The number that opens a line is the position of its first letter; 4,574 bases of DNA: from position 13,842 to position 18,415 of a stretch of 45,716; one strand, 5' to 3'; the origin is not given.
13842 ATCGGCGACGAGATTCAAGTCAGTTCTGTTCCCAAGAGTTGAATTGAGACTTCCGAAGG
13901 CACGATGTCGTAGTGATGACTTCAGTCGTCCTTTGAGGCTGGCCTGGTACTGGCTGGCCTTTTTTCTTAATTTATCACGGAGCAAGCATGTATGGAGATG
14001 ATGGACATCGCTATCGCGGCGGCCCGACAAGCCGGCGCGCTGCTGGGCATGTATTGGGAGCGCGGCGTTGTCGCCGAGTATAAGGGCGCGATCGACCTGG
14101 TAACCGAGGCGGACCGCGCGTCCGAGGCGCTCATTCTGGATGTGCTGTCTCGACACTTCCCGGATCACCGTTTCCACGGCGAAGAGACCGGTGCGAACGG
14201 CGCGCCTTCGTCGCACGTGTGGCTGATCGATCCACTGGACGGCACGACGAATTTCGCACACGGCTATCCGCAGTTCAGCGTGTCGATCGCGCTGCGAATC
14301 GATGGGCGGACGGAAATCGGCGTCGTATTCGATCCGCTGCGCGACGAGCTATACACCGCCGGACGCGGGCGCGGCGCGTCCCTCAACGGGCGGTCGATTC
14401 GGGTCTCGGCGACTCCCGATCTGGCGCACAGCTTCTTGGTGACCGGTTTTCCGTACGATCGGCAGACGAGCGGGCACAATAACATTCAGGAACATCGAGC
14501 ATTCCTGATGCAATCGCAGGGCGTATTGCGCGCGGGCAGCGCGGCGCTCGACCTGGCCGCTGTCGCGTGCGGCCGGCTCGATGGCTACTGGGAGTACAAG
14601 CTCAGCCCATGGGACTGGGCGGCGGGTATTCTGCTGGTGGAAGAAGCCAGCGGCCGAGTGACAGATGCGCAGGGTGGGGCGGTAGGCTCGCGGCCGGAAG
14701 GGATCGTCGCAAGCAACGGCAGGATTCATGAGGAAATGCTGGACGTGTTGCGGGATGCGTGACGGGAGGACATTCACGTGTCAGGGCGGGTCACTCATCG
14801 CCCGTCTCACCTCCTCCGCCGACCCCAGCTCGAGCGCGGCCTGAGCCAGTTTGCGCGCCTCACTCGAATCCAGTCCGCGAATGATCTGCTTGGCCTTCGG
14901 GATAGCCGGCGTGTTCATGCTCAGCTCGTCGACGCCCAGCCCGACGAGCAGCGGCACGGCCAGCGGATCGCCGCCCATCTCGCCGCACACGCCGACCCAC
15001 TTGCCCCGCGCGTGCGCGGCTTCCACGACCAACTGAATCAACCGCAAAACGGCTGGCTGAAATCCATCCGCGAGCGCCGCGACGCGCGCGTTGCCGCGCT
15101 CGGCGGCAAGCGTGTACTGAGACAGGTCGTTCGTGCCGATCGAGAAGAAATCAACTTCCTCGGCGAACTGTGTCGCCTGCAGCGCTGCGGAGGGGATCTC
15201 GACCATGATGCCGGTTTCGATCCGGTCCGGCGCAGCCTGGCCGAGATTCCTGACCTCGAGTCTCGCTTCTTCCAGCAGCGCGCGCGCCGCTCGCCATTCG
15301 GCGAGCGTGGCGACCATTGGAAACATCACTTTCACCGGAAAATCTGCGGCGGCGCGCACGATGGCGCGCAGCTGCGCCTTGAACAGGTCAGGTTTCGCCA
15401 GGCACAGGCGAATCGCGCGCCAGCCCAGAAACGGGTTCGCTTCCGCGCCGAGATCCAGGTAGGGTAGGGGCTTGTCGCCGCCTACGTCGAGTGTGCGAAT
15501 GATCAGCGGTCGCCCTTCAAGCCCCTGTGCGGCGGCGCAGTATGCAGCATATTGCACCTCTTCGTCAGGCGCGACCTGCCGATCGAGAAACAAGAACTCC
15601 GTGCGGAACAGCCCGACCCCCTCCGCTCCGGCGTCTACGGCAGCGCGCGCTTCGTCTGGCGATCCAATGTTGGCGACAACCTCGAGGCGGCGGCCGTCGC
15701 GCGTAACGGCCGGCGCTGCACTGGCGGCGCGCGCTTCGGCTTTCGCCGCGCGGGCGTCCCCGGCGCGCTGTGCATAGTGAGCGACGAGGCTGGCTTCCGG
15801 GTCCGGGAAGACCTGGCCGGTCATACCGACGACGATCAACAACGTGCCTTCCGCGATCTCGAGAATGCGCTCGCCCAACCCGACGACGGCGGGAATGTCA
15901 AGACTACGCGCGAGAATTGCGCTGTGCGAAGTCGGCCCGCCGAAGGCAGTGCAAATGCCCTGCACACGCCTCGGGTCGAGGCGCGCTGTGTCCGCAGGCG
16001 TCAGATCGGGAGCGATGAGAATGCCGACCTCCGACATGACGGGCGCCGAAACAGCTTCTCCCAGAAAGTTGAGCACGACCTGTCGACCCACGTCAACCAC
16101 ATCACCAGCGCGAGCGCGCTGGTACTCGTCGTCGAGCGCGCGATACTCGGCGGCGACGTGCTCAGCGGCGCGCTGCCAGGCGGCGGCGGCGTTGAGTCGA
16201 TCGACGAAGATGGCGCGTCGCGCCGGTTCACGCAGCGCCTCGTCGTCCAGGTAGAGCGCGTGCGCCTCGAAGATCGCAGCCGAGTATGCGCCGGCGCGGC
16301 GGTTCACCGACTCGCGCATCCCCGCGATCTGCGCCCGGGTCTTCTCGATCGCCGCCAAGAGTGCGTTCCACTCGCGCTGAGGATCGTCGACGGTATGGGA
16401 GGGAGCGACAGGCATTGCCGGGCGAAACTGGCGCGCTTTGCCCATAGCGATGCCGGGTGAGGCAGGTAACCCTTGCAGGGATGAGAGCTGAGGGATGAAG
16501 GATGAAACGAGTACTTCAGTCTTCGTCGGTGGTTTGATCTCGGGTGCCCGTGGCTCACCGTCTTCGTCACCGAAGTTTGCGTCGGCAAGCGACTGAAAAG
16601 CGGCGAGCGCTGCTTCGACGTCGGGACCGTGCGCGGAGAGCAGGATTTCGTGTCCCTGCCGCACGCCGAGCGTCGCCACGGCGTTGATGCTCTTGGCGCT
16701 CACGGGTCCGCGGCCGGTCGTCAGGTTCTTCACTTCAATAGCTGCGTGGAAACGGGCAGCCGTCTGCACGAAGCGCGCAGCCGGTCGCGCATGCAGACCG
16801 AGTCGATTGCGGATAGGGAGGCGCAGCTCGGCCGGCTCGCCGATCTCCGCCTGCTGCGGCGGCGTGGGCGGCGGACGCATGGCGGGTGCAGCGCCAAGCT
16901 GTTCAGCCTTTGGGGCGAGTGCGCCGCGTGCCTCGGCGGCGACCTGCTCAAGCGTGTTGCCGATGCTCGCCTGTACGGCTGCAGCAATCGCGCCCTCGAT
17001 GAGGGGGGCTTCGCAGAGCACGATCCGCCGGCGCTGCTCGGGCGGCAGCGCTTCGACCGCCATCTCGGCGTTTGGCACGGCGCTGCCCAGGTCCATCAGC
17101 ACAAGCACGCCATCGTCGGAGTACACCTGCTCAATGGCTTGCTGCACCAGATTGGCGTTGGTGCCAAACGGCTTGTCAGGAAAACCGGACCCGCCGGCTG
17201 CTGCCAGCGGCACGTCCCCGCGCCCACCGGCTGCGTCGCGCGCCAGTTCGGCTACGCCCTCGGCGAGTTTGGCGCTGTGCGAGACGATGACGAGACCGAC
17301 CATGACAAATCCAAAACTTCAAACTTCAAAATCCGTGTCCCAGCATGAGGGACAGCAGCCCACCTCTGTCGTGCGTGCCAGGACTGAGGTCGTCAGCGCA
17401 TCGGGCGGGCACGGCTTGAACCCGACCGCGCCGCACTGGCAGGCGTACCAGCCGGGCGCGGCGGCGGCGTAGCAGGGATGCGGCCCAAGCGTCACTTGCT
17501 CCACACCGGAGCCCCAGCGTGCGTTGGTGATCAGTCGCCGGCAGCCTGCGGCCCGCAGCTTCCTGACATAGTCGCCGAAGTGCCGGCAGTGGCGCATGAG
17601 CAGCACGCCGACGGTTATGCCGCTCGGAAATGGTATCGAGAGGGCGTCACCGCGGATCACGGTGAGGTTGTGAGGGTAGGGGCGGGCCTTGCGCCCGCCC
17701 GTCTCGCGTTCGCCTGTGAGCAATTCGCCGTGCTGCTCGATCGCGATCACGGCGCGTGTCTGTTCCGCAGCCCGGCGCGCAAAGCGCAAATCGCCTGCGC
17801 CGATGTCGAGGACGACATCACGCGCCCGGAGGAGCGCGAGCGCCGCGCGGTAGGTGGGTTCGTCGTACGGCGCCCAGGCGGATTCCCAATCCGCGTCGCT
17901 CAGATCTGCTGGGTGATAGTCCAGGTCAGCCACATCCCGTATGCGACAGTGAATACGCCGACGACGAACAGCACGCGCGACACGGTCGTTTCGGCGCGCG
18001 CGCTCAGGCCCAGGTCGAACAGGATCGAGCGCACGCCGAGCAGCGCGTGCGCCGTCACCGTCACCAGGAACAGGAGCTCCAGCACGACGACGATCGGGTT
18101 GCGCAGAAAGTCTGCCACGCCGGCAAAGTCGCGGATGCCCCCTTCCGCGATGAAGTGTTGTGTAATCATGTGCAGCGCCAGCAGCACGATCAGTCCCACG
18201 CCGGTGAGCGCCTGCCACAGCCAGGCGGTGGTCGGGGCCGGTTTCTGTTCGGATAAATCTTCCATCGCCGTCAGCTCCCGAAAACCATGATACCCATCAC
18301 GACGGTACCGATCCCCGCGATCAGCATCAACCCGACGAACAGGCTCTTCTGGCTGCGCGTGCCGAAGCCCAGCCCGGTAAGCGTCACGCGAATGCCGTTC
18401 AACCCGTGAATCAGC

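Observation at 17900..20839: Short GlpA-type flavoprotein followed by an orphan SdhB/SdhC/SdhD-like module with no SdhA: candidate hybrid glycerol-3-phosphate:quinone oxidoreductase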

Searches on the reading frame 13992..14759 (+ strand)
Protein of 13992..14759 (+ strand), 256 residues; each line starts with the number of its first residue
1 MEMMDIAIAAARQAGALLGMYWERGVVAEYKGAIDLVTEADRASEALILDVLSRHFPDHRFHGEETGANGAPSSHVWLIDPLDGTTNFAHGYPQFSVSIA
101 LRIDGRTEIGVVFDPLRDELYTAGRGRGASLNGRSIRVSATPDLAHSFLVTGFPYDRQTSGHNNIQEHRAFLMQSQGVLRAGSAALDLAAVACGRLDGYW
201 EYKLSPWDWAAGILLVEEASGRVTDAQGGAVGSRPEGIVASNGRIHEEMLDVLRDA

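Call 46: search_protein_families(library=pfam, proteins=[window:13992-14759:+], max_evalue=0.00001)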
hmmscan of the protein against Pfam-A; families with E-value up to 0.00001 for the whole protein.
window:13992-14759:+ (256 aa): 1 family
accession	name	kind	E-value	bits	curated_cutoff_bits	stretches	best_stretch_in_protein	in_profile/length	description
PF00459.30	Inositol_P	-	1e-71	242.1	27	1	2-252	4-265/271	Inositol monophosphatase family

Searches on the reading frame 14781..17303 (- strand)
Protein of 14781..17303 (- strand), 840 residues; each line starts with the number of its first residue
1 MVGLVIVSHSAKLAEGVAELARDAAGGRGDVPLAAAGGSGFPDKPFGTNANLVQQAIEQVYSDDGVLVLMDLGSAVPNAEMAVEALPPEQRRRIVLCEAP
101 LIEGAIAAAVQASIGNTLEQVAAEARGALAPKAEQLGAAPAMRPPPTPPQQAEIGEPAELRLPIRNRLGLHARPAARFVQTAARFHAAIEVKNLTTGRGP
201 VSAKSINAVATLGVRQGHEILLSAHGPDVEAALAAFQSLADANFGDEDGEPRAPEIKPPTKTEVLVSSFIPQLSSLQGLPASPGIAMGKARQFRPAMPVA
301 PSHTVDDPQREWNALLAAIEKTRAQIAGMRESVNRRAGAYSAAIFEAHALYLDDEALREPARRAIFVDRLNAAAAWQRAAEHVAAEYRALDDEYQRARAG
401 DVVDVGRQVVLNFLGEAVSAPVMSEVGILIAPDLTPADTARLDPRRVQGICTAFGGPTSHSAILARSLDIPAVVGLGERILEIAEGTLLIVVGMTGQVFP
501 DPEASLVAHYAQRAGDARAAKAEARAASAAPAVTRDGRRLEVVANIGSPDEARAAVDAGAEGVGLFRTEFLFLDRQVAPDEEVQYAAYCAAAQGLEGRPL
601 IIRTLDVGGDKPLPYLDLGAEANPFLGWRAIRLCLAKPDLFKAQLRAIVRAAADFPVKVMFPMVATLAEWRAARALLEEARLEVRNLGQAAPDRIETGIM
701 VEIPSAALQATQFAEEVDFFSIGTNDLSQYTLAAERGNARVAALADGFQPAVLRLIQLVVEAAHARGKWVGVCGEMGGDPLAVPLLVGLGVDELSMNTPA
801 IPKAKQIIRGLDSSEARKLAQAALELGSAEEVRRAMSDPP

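Call 4: search_protein_families(library=pfam, proteins=[window:14781-17303:-], max_evalue=0.01)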
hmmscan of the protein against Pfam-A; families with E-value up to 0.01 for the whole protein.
window:14781-17303:- (840 aa): 5 families
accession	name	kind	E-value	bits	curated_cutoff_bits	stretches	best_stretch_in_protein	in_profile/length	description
PF02896.24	PEP-utilizers_C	-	2.1e-116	388.6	22.8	1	522-811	2-291/293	PEP-utilising enzyme, PEP-binding domain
PF05524.18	PEP-utilisers_N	-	4.4e-27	95.1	24.4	1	277-398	1-121/121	PEP-utilising enzyme, N-terminal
PF03610.21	EIIA-man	-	4.3e-26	91.8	21.4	1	3-121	1-115/116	PTS system fructose IIA component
PF00381.24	PTS-HPr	-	1.8e-23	82.8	23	1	162-240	5-79/81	PTS HPr component phosphorylation site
PF00391.29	PEP-utilizers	-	5e-21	74.5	23.1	1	427-496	5-72/72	PEP-utilising enzyme, mobile domain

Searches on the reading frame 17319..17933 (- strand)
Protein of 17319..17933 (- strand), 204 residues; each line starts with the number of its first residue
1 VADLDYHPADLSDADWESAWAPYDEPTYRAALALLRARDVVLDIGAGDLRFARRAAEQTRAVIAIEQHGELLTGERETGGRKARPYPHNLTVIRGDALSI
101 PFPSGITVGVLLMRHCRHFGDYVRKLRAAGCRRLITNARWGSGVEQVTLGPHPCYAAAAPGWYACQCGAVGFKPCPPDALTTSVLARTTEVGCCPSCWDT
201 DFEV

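Call 4: search_protein_families(library=pfam, proteins=[window:17319-17933:-], max_evalue=0.01)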
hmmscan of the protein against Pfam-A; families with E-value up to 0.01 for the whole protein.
window:17319-17933:- (204 aa): 3 families
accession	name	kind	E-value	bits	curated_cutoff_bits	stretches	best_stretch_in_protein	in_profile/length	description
PF13649.12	Methyltransf_25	-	5.1e-05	24.3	27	1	41-124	1-82/97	Methyltransferase domain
PF00398.26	RrnaAD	-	0.00019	21.1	24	1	35-107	28-95/263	Ribosomal RNA adenine dimethylase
PF08241.18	Methyltransf_11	-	0.00023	22.2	21.2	1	42-127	1-80/95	Methyltransferase domain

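Call 5: search_protein_families(library=ncbifam, proteins=[window:17319-17933:-], max_evalue=0.01)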
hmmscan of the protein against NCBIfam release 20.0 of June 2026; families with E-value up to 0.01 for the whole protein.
window:17319-17933:- (204 aa): 3 families
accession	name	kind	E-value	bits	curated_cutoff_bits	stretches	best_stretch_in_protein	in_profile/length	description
NF000499.2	Erm23S_rRNA_broad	equivalog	0.0005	19.5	212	1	36-105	22-86/244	23S ribosomal RNA methyltransferase Erm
NF043040.1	corrin_prot_MT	hypoth_equivalog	0.003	17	180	1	34-76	37-80/216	corrinoid protein-associated methyltransferase CpaM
TIGR00755.1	ksgA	equivalog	0.0044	16.4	171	1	35-104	27-91/256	16S rRNA (adenine(1518)-N(6)/adenine(1519)-N(6))-dimethyltransferase RsmA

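Call 66: search_solved_structures(query=window:17319-17933:-, max_evalue=0.1)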
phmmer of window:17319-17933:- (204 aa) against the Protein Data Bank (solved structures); distinct sequences matched with E-value up to 0.1: 0.

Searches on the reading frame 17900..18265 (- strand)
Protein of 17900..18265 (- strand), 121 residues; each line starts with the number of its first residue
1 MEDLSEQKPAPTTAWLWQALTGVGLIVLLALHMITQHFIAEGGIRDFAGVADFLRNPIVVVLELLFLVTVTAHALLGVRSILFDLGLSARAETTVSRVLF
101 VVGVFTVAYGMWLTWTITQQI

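Call 4: search_protein_families(library=pfam, proteins=[window:17900-18265:-], max_evalue=0.01)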
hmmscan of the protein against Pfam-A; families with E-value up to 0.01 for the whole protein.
window:17900-18265:- (121 aa): 2 families
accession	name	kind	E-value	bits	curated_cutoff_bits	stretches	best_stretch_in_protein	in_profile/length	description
PF01127.27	Sdh_cyt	-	2.3e-13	50.7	25.8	1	9-107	17-119/122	Succinate dehydrogenase/Fumarate reductase transmembrane subunit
PF02300.22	Fumarate_red_C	-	0.0047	17.4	24.2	1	16-74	25-82/127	Fumarate reductase subunit C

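Call 5: search_protein_families(library=ncbifam, proteins=[window:17900-18265:-], max_evalue=0.01)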
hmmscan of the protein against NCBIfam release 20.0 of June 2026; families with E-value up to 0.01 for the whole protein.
window:17900-18265:- (121 aa): 4 families
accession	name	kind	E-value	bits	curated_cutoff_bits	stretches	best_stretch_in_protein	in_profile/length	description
TIGR02970.1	succ_dehyd_cytB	equivalog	9.9e-10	38.7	52.3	1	9-110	15-118/120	succinate dehydrogenase, cytochrome b556 subunit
TIGR02968.1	succ_dehyd_anc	equivalog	2.4e-08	34.1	41.8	1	12-116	5-103/105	succinate dehydrogenase, hydrophobic membrane anchor protein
NF010073.0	PRK13554.1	subfamily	7e-06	25.8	221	1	10-109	121-216/241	fumarate reductase cytochrome b-556 subunit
TIGR02046.1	sdhC_b558_fam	subfamily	0.00062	19.5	96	1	19-79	10-71/212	succinate dehydrogenase (or fumarate reductase) cytochrome b subunit, b558 family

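Call 38: search_solved_structures(query=A3, max_evalue=1, show_alignments=4)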
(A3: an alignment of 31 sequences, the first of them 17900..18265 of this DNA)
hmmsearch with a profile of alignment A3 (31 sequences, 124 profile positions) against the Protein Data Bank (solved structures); distinct sequences matched with E-value up to 1: 8.
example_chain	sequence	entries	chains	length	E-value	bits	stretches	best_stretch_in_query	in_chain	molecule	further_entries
6lum_C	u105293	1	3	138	4.8e-13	52.3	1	12-112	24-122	Succinate dehydrogenase subunit C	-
6lum_D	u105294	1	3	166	3e-07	33.6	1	15-117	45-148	Succinate dehydrogenase subunit D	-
2ws3_D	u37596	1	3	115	0.0055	19.8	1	27-119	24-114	SUCCINATE DEHYDROGENASE HYDROPHOBIC MEMBRANE ANCHOR SUBUNIT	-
1nek_D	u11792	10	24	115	0.023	17.8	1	27-119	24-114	Succinate dehydrogenase hydrophobic membrane anchor protein | SUCCINATE DEHYDROGENASE HYDROPHOBIC MEMBRANE ANCHOR SUBUNIT | SUCCINATE DEHYDROGENASE HYDROPHOBIC 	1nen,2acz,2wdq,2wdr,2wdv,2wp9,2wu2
1kf6_C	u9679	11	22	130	0.029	17.5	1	32-77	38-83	FUMARATE REDUCTASE 15 KDA HYDROPHOBIC PROTEIN | Fumarate reductase subunit C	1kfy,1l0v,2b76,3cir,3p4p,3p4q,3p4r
4kx6_C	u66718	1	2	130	0.035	17.2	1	31-77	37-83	Fumarate reductase subunit C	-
3vr8_C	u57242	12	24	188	0.11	15.6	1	46-111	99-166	Cytochrome b-large subunit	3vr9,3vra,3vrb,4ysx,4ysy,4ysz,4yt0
5xmj_C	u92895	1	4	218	0.28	14.3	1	11-38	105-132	fumarate reductase respiratory complex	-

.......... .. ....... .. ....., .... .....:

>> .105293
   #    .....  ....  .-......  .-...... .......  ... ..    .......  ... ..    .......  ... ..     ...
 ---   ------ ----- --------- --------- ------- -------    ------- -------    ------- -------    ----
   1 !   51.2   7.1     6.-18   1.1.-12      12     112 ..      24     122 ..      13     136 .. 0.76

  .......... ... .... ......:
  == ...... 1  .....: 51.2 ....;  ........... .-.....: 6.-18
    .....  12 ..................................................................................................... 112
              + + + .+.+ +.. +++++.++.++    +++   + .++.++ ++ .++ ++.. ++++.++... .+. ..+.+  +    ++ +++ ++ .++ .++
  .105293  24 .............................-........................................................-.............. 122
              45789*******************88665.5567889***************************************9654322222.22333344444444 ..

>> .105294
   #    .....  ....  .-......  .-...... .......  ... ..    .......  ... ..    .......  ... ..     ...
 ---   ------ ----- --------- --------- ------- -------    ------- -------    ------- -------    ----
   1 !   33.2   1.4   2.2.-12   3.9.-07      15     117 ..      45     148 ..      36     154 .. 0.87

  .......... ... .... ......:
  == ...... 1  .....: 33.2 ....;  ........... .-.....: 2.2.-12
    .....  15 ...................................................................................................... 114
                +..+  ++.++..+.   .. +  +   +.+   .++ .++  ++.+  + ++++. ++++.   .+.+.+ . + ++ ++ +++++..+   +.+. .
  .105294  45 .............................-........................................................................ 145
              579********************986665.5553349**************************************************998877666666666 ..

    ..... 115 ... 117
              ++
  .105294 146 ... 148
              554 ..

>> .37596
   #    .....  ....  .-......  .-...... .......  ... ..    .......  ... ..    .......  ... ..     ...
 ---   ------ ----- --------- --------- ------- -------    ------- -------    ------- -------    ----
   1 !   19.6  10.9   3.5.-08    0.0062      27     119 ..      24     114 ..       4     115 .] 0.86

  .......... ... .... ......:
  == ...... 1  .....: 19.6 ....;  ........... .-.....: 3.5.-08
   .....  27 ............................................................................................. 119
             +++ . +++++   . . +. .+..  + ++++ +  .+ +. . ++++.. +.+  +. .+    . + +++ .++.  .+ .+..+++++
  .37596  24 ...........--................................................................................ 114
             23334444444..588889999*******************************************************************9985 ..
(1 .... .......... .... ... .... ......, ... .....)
